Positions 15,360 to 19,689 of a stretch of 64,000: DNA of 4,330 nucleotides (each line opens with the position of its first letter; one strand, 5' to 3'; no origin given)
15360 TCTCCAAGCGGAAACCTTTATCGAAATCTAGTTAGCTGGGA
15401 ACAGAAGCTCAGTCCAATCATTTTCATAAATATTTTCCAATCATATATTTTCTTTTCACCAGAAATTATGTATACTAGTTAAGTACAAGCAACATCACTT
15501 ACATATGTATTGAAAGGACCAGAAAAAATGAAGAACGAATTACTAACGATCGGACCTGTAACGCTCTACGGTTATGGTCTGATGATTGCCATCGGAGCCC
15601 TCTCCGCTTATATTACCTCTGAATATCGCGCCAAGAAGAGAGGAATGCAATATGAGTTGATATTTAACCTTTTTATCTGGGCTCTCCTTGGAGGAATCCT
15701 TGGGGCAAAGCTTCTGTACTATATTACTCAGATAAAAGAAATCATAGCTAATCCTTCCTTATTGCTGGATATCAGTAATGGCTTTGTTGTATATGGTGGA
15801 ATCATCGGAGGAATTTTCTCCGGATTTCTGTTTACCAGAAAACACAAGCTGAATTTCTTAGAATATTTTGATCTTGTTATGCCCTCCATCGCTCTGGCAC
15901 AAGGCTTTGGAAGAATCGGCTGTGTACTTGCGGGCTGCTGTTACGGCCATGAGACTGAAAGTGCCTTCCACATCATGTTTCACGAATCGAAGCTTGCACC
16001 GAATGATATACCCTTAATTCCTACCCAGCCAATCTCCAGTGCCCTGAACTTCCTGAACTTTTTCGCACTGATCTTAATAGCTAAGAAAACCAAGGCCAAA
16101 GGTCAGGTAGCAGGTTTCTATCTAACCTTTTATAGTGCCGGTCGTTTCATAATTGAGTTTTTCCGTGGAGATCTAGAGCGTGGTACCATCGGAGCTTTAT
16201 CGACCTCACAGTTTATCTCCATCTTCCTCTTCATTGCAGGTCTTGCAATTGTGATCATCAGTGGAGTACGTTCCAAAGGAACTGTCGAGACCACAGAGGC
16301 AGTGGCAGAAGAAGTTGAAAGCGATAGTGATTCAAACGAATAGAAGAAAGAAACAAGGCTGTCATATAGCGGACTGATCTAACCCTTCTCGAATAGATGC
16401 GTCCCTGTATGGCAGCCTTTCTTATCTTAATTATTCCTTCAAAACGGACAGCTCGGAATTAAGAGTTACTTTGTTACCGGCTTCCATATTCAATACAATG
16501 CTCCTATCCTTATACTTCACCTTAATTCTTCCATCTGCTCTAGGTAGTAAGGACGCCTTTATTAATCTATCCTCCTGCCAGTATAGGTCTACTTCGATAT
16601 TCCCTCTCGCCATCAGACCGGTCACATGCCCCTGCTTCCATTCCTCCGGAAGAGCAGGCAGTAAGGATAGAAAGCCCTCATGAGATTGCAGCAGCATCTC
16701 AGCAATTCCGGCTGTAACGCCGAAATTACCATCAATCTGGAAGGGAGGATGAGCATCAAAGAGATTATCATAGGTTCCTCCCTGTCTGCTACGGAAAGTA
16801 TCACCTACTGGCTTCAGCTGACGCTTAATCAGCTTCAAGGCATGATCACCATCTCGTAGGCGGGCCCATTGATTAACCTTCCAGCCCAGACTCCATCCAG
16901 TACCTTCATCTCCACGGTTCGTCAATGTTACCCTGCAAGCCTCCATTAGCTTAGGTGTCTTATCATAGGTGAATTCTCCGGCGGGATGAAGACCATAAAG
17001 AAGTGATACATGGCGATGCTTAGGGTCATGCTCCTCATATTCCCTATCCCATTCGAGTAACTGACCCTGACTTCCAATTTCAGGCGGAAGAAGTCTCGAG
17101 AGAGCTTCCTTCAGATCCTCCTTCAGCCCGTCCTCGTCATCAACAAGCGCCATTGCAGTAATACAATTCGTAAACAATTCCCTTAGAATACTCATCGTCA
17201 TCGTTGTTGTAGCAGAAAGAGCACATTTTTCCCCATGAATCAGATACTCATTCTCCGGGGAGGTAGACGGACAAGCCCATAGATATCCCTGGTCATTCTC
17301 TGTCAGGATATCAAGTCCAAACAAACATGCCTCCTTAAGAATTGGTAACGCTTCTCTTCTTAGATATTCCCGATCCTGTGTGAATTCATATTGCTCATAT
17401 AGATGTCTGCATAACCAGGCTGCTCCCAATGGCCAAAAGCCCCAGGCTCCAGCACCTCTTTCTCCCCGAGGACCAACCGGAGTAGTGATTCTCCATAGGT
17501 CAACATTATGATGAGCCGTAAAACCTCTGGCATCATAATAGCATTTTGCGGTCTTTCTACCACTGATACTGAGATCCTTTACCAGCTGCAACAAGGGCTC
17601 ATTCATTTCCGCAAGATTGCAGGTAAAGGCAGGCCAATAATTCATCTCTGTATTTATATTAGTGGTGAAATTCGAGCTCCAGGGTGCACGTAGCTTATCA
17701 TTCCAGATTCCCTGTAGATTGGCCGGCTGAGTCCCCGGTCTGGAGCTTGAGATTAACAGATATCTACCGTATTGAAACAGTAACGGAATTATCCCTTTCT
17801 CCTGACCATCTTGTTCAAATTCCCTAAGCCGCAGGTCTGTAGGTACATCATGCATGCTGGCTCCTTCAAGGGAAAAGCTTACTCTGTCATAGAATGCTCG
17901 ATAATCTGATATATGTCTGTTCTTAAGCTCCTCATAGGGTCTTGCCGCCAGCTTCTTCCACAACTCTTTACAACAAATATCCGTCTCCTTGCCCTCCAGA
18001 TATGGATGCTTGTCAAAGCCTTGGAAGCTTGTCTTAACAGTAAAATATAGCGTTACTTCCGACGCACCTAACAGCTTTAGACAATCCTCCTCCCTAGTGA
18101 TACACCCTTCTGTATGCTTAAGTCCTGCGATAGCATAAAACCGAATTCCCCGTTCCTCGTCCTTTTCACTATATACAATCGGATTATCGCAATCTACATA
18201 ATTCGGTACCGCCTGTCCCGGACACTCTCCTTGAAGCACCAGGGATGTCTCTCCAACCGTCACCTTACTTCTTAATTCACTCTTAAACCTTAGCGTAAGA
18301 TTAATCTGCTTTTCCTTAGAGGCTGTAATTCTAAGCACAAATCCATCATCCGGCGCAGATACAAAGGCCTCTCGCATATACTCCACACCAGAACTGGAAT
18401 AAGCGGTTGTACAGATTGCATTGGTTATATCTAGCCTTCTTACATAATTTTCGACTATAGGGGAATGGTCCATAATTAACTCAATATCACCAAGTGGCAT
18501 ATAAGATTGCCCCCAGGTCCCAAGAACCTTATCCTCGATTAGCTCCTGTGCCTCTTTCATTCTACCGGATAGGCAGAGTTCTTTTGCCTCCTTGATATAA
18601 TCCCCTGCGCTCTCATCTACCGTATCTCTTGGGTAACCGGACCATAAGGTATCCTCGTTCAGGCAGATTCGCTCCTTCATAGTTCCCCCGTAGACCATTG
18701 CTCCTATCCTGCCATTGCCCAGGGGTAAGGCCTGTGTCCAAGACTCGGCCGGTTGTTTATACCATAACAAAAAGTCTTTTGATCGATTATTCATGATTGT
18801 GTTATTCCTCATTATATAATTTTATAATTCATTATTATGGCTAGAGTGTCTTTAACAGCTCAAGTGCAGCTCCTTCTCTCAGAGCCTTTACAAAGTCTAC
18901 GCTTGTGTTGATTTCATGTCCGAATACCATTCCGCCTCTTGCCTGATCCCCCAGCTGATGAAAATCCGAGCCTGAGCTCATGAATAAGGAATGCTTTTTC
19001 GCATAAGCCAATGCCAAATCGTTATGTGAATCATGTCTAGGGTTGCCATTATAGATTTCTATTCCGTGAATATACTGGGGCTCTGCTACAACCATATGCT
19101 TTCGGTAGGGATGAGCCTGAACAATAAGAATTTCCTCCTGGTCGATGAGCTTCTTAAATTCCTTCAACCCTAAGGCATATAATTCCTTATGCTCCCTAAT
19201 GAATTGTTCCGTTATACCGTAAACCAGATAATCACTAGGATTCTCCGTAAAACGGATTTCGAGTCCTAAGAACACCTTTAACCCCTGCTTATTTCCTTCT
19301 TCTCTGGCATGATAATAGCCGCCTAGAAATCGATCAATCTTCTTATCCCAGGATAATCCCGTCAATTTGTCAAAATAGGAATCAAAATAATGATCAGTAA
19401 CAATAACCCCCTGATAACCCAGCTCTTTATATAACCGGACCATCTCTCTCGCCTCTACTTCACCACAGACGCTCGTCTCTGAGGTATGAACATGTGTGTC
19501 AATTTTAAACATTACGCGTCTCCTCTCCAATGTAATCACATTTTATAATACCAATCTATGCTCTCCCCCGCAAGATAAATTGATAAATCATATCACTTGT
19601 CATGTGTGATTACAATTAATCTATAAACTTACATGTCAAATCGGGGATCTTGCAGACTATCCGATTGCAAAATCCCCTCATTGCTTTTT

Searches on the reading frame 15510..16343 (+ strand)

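Call 22: search_protein_families(library=pfam, proteins=[window:15510-16343:+], max_evalue=0.0001)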
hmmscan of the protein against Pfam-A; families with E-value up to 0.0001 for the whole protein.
window:15510-16343:+ (277 aa): 1 family
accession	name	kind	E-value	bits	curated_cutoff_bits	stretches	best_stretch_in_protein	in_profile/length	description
PF01790.23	LGT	-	1.2e-58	198.7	24.9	1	11-249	3-239/240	Prolipoprotein diacylglyceryl transferase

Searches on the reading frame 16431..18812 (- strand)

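Call 22: search_protein_families(library=pfam, proteins=[window:16431-18812:-], max_evalue=0.0001)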
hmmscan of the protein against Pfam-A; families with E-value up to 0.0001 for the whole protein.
window:16431-18812:- (793 aa): 3 families
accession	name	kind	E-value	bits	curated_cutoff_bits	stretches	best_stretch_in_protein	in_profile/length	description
PF22124.2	Glyco_hydro_95_cat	-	3e-169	563.7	27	1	293-707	2-408/408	Glycosyl hydrolase family 95 catalytic domain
PF14498.12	Glyco_hyd_65N_2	-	9.7e-66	222.6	27.7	1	16-264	1-232/234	Glycosyl hydrolase family 65, N-terminal domain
PF21307.2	Glyco_hydro_95_C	-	5.6e-21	75.3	27.6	1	709-783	1-73/94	Glycoside hydrolase family 95, C-terminal domain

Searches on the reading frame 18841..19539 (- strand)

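Call 22: search_protein_families(library=pfam, proteins=[window:18841-19539:-], max_evalue=0.0001)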
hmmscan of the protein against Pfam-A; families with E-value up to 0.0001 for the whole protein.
window:18841-19539:- (232 aa): 2 families
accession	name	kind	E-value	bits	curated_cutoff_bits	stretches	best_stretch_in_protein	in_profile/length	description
PF02811.25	PHP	-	1.5e-08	35.5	26.4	1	14-169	1-106/164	PHP domain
PF13263.12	PHP_C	-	2.6e-06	27.3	21.3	1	171-224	2-55/56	PHP-associated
